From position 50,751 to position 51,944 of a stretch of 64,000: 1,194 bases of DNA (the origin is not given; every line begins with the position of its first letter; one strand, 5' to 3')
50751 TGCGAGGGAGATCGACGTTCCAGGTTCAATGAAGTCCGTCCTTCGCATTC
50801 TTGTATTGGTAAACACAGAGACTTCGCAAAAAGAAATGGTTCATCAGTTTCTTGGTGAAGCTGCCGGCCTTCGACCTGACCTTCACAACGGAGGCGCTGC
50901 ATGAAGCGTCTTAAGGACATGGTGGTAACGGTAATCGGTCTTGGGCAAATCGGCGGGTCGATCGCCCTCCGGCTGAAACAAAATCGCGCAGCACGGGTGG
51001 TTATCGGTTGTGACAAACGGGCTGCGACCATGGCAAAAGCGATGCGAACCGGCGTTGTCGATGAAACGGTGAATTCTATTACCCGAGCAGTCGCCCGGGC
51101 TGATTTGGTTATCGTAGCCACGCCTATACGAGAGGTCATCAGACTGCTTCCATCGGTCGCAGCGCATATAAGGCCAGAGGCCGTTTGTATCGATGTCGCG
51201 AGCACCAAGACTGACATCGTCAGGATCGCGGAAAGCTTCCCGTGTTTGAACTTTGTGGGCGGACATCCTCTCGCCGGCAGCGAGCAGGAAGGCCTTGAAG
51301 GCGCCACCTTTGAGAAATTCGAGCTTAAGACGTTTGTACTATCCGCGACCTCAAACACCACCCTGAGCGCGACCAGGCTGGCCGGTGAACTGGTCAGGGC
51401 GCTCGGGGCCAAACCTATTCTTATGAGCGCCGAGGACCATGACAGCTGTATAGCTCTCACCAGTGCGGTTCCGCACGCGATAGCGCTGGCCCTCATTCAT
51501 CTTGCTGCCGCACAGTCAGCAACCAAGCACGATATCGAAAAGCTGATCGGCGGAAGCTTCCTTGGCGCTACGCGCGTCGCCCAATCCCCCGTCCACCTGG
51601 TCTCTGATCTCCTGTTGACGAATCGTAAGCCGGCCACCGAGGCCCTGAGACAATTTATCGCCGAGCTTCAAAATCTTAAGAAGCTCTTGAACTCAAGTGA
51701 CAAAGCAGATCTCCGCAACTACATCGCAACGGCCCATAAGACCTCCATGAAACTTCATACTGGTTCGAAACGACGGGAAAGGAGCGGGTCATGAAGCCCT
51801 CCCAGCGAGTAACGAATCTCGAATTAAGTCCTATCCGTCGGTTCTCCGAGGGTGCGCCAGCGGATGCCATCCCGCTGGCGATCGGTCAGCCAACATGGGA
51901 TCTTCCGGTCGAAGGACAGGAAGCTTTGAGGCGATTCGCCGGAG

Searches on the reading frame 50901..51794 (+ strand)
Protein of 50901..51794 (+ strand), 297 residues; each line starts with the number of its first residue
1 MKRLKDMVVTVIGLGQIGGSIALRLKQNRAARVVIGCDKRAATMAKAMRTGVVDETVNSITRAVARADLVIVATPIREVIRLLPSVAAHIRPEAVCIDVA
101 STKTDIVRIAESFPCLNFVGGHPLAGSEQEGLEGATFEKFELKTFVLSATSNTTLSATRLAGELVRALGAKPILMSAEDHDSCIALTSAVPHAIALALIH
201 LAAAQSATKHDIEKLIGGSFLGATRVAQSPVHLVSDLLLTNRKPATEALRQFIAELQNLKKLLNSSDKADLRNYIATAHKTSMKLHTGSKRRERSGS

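Call 60: search_protein_families(library=pfam, proteins=[window:50901-51794:+], max_evalue=0.00001)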
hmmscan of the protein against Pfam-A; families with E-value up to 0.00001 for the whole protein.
window:50901-51794:+ (297 aa): 7 families
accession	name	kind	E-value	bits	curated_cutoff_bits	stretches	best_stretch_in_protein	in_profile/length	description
PF02153.23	PDH_N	-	4.3e-32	111.2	26.5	1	21-172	1-152/154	Prephenate dehydrogenase, nucleotide-binding domain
PF20463.3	PDH_C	-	4.1e-18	66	22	1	176-275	1-100/102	Prephenate dehydrogenase, dimerization domain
PF03807.23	F420_oxidored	-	2.3e-09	38.2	21.6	1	9-100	2-92/94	NADP oxidoreductase coenzyme F420-dependent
PF07991.19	KARI_N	-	1.7e-06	28.1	20.6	1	4-76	2-70/165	Acetohydroxy acid isomeroreductase, NADPH-binding domain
PF03446.21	NAD_binding_2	-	2.4e-06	28.1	21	1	9-106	2-99/161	NAD binding domain of 6-phosphogluconate dehydrogenase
PF01488.26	Shikimate_DH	-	7.2e-06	26.6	24.3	1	3-100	9-112/138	Shikimate / quinate 5-dehydrogenase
PF02826.25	2-Hacid_dh_C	-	9.2e-06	25.6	25.1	0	2-78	32-103/178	D-isomer specific 2-hydroxyacid dehydrogenase, NAD binding domain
